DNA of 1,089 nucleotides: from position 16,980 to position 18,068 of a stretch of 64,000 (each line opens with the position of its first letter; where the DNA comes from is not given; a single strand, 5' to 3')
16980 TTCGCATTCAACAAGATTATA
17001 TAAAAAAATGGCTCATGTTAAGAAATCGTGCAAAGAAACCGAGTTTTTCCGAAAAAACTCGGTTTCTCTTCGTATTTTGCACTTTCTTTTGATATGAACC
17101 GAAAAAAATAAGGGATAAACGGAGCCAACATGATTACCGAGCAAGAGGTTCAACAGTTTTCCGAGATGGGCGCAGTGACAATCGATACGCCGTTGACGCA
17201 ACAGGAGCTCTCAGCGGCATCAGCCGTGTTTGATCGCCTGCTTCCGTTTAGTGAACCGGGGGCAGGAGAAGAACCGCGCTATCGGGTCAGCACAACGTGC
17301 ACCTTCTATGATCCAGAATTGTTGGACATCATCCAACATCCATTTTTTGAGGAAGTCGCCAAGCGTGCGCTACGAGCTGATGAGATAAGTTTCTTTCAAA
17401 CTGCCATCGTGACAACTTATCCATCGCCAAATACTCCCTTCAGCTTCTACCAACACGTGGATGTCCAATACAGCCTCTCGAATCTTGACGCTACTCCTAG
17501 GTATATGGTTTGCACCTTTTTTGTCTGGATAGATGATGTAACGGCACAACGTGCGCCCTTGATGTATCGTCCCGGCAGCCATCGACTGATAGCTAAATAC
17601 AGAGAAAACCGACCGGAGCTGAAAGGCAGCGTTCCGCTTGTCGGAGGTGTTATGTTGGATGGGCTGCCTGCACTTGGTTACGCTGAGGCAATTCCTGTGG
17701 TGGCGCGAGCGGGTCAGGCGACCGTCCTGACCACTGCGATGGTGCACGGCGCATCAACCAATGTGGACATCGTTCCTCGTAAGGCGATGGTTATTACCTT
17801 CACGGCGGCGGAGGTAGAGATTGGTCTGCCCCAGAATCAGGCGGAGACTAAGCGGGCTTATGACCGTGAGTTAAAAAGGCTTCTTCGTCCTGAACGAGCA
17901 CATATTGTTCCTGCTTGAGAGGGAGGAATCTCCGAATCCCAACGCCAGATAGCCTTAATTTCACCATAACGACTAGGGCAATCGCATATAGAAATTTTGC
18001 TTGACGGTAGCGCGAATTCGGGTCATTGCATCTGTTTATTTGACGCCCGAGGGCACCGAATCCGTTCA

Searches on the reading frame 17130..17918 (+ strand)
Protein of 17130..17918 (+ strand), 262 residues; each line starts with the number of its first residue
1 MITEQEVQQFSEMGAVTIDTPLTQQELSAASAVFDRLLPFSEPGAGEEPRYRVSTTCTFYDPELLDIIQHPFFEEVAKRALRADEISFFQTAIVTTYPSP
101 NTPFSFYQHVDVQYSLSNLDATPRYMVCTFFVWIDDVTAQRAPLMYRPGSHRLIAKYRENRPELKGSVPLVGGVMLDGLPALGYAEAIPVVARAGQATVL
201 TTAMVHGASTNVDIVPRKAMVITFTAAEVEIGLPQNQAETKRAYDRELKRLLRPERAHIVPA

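Call 6: find_encoding_contigs(protein=window:17130-17918:+, flank=10000, max_places=10)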
Protein window:17130-17918:+ (262 aa): 2 contigs read that carry it; 1 place shown.
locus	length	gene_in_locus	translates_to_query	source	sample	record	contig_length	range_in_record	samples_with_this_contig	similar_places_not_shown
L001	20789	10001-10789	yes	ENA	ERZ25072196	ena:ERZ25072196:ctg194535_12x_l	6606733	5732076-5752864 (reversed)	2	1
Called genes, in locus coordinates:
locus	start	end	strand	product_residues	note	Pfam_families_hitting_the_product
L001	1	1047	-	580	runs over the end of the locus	PF00664:ABC_membrane, PF00005:ABC_tran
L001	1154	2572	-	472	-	PF00224:PK, PF02887:PK_C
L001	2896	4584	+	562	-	PF00672:HAMP, PF00512:HisKA, PF02518:HATPase_c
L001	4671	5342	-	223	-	PF06026:Rib_5-P_isom_A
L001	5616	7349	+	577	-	PF00664:ABC_membrane, PF00005:ABC_tran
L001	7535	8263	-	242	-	PF05721:PhyH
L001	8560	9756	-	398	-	PF02012:BNR (faint), PF13088:BNR_2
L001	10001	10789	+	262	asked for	PF05721:PhyH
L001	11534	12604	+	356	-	PF01658:Inos-1-P_synth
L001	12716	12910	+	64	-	-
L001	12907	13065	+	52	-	-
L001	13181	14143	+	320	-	PF07364:DUF1485, PF07171:MlrC_C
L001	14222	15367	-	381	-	PF13808:DDE_Tnp_1_assoc, PF01609:DDE_Tnp_1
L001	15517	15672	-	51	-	-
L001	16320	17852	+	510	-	PF00479:G6PD_N, PF02781:G6PD_C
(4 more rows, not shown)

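Call 18: find_related_loci(query=window:17130-17918:+, collection=genome_contigs, flank=8000)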
Query window:17130-17918:+ (262 aa) in genome_contigs; peptide patterns used: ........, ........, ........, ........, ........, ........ (x = any residue, [..] = any of these).
92 stretches matched a pattern; 36 encode a relative of the query (tblastn E <= 1e-3); 35 distinct loci.
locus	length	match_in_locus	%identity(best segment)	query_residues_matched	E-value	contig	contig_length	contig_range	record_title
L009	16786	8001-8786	94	1-262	2e-167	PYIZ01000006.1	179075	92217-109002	MAG: Candidatus Poribacteria bacterium isolate PCPOR2b Ga0206366_106, whole genome shotgun sequence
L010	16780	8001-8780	93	1-260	1e-164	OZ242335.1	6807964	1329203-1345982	MAG: Candidatus Poribacteria bacterium isolate 0e18bbbf-3c5b-4f4e-9be4-718f64127597 genome assembly, chromosome: 1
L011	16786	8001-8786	92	1-262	7e-164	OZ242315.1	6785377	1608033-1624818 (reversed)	MAG: Candidatus Poribacteria bacterium isolate 55818b94-eea9-47de-9476-a843df335cd7 genome assembly, chromosome: 1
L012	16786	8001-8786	92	1-262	4e-164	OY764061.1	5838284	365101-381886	MAG: Candidatus Poribacteria bacterium isolate 89293177-375a-4259-af6b-6508537173d0 genome assembly, chromosome: 1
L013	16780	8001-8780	93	1-260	5e-164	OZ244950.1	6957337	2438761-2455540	MAG: Candidatus Poribacteria bacterium isolate 1741874c-865a-47cd-958f-7fa2b3d0eca7 genome assembly, chromosome: 1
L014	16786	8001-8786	90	1-262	9e-162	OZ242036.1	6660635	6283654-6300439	MAG: Candidatus Poribacteria bacterium isolate 54b3e0b4-8990-4cd1-959a-c9693763f33b genome assembly, chromosome: 1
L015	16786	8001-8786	86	1-262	2e-152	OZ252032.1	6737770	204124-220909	MAG: Candidatus Poribacteria bacterium isolate aa3f26ad-70d9-470a-add4-ad97223fdacd genome assembly, chromosome: 1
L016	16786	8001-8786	83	1-262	1e-149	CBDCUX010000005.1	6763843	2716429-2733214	MAG: Candidatus Poribacteria bacterium isolate e6ba5316-27cc-4a72-bad8-a94c688688a0 genome assembly, contig: contig_5, w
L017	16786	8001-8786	85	1-262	1e-151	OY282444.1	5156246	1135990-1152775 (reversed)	MAG: uncultured Poribacteria bacterium genome assembly, chromosome: 1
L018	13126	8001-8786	82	1-262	5e-147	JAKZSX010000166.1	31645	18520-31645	MAG: Candidatus Poribacteria bacterium isolate Langseth_MAG_00044 Langseth_MAG_00044_000000000166, whole genome shotgun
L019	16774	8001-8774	83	1-262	2e-146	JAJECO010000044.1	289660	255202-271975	MAG: Candidatus Poribacteria bacterium isolate jk18xAbins.25 k141_396180, whole genome shotgun sequence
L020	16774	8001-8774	83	1-262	6e-146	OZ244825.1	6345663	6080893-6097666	MAG: Candidatus Poribacteria bacterium isolate 9ee73198-b11f-455e-92bc-43fc746e3fb5 genome assembly, chromosome: 1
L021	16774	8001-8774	84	1-262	7e-146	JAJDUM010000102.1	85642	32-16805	MAG: Candidatus Poribacteria bacterium isolate jk18x1bzbins.78 k141_65657, whole genome shotgun sequence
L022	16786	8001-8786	79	1-262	5e-142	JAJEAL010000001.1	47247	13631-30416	MAG: Candidatus Poribacteria bacterium isolate jk18x7bins.5 k141_1035185, whole genome shotgun sequence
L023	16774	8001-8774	80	1-262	4e-140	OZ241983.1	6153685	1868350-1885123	MAG: Candidatus Poribacteria bacterium isolate 364a25e6-8d4f-453a-8db8-f2b726c437a0 genome assembly, chromosome: 1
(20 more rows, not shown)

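Call 30: search_protein_families(library=pfam, proteins=[window:17130-17918:+], max_evalue=0.01)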
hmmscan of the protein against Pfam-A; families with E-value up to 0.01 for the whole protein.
window:17130-17918:+ (262 aa): 1 family
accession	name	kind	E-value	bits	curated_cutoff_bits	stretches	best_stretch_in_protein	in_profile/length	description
PF05721.19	PhyH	-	1.6e-13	51.9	22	1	11-212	2-206/213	Phytanoyl-CoA dioxygenase (PhyH)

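Call 65: search_protein_families(library=pfam, proteins=[L020:8976-9518:+, L020:9494-10117:+], max_evalue=0.001)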
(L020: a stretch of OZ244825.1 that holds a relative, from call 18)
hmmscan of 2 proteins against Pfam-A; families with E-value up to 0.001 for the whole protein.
L020:8976-9518:+ (180 aa): 4 families
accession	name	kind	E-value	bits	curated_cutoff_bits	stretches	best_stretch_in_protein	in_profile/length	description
PF13565.12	HTH_32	-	7e-08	33.3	33.7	1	58-138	1-70/73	Homeodomain-like domain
PF13551.12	HTH_29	-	1e-07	32.3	28.1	1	42-84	11-55/64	Winged helix-turn helix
PF13384.12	HTH_23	-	3e-07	30.5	24.6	1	26-74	2-49/50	Homeodomain-like domain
PF13518.12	HTH_28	-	9.6e-06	26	25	1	31-82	2-50/52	Helix-turn-helix domain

L020:9494-10117:+ (207 aa): 1 family
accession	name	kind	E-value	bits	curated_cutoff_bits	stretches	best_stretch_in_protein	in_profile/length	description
PF13358.12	DDE_3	-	9.6e-22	77.9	28.6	1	38-181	1-145/146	DDE superfamily endonuclease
